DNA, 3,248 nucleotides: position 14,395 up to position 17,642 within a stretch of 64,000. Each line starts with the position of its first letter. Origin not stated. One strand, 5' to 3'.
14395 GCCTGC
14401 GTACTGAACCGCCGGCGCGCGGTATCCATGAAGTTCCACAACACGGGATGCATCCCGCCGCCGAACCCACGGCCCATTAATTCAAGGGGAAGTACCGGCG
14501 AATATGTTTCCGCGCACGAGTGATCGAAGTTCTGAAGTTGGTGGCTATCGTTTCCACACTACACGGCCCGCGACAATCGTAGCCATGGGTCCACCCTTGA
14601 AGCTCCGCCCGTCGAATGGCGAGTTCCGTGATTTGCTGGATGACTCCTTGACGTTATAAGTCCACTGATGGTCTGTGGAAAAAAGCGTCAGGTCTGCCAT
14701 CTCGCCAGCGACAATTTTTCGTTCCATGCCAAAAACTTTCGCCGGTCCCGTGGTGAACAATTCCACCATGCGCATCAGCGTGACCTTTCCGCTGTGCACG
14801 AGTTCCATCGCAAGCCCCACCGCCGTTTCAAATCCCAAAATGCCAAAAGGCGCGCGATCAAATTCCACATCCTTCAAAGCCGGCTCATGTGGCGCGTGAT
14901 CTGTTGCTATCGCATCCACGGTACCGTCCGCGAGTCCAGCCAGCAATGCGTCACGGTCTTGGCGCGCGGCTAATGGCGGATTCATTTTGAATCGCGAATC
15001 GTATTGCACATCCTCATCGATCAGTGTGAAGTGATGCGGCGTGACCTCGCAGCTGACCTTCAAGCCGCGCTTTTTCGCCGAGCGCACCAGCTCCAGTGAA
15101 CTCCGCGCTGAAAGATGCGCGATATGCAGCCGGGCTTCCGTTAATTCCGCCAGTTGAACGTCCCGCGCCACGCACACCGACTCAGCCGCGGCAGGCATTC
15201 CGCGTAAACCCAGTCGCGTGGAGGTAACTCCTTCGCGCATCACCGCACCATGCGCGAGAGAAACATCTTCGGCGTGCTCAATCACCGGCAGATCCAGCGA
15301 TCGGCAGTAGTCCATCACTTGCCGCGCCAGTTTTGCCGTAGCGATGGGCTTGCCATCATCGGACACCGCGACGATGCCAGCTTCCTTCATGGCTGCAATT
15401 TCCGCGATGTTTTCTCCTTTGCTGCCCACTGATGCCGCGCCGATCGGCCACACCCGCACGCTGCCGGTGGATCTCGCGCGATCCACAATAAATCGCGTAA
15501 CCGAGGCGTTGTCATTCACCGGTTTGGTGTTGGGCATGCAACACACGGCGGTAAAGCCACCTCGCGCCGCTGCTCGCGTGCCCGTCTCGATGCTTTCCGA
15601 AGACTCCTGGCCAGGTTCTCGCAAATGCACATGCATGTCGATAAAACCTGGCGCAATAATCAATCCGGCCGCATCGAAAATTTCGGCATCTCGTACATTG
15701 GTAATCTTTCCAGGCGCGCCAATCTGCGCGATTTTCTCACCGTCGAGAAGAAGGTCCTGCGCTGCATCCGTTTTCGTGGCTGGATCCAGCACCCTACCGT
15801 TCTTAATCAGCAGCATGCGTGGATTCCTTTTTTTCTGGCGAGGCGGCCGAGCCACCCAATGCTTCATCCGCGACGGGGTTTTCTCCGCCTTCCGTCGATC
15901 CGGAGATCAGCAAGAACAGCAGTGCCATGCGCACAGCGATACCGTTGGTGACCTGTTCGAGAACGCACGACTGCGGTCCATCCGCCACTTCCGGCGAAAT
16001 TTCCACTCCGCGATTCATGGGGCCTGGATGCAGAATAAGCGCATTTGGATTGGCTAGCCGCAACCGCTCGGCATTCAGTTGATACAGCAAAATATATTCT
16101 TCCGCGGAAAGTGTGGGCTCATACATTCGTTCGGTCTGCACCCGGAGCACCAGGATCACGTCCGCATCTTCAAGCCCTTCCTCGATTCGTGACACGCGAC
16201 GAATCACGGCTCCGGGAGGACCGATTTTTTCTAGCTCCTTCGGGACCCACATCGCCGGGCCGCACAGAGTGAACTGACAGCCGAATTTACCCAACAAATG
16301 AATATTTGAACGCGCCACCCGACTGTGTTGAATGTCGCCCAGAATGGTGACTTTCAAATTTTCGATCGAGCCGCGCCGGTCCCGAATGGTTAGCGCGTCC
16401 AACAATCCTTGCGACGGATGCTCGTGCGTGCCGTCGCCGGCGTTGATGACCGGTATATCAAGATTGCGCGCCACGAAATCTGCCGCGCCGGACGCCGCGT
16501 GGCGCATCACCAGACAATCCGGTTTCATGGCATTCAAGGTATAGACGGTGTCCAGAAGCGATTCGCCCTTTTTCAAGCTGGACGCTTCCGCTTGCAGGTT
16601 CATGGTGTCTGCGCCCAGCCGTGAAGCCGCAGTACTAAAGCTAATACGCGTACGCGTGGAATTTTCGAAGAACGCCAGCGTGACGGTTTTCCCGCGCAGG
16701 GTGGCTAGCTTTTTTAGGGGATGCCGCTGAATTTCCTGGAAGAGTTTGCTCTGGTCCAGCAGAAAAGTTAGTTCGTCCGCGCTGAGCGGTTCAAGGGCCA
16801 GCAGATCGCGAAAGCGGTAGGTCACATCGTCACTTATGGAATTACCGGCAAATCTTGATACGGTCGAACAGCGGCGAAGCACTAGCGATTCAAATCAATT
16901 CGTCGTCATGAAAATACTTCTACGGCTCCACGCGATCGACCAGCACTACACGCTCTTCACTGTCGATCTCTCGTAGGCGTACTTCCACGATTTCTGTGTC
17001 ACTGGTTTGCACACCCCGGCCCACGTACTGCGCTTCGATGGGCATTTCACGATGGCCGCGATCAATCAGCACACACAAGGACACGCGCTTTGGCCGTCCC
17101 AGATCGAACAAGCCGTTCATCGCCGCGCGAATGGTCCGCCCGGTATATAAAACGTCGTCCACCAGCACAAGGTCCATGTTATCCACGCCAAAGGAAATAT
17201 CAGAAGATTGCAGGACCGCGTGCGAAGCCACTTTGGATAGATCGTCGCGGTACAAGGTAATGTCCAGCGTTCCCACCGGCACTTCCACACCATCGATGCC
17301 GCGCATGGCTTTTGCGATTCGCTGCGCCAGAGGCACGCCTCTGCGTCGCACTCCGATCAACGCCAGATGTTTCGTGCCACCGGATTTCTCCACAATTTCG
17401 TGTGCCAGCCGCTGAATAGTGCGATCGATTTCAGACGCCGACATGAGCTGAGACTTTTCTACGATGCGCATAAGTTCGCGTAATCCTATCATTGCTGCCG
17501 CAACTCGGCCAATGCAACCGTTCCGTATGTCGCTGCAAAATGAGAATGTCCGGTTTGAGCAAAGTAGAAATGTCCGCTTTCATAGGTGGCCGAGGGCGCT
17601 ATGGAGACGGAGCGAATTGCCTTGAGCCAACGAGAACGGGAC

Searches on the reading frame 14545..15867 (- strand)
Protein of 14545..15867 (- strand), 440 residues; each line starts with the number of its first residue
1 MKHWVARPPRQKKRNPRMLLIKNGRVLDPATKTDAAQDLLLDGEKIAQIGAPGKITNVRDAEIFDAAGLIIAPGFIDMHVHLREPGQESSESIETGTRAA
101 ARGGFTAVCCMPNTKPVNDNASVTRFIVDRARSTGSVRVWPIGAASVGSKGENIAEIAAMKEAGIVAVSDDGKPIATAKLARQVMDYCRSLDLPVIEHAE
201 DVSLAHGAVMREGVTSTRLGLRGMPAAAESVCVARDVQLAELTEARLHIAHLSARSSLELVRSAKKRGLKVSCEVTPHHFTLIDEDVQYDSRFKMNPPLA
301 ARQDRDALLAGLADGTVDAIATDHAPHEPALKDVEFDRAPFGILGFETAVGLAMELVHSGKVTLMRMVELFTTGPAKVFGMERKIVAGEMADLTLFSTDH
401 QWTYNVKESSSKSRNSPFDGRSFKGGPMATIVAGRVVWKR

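Call 34: search_protein_families(library=pfam, proteins=[window:14545-15867:-], max_evalue=0.00001)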
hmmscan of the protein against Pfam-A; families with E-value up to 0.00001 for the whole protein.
window:14545-15867:- (440 aa): 3 families
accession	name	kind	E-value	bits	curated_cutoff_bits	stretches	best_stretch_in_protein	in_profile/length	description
PF01979.26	Amidohydro_1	-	8e-27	94.8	25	1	70-437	1-345/345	Amidohydrolase family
PF07969.17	Amidohydro_3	-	4.3e-12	46.7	29.7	1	87-437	155-471/472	Amidohydrolase family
PF12890.13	DHOase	-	3.3e-08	34.2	21.2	1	70-255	3-140/142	Dihydro-orotase-like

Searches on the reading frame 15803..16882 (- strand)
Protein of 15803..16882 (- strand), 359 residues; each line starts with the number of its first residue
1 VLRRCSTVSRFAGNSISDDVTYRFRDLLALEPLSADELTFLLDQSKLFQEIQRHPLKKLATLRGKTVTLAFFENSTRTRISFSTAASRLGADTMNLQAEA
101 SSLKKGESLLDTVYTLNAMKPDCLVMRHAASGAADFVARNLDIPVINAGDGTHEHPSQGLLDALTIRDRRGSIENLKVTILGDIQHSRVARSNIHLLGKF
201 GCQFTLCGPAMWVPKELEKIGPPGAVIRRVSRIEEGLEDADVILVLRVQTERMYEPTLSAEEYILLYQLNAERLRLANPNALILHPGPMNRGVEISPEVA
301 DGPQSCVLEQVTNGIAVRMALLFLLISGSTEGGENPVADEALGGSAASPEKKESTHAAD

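Call 53: search_protein_families(library=pfam, proteins=[window:15803-16882:-], max_evalue=1e-8)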
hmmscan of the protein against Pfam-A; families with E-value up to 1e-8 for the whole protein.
window:15803-16882:- (359 aa): 2 families
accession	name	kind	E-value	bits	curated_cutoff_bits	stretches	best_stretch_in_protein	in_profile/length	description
PF02729.26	OTCace_N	-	2e-42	145.2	29.9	1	25-167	1-147/148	Aspartate/ornithine carbamoyltransferase, carbamoyl-P binding domain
PF00185.30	OTCace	-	5.9e-27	95.1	29.4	1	175-324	2-156/157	Aspartate/ornithine carbamoyltransferase, Asp/Orn binding domain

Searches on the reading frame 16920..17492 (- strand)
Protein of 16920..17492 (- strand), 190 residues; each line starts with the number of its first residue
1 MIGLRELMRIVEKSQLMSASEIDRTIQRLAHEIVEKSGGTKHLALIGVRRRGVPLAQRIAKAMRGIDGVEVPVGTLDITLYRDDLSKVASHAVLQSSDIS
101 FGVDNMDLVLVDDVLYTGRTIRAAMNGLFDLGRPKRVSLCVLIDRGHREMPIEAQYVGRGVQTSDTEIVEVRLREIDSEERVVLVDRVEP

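Call 53: search_protein_families(library=pfam, proteins=[window:16920-17492:-], max_evalue=1e-8)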
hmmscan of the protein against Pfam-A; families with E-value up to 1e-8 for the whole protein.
window:16920-17492:- (190 aa): 1 family
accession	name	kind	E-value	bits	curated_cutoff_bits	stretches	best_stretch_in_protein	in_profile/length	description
PF00156.33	Pribosyltran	-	5.3e-24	84.8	26.3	1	20-159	3-141/158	Phosphoribosyl transferase domain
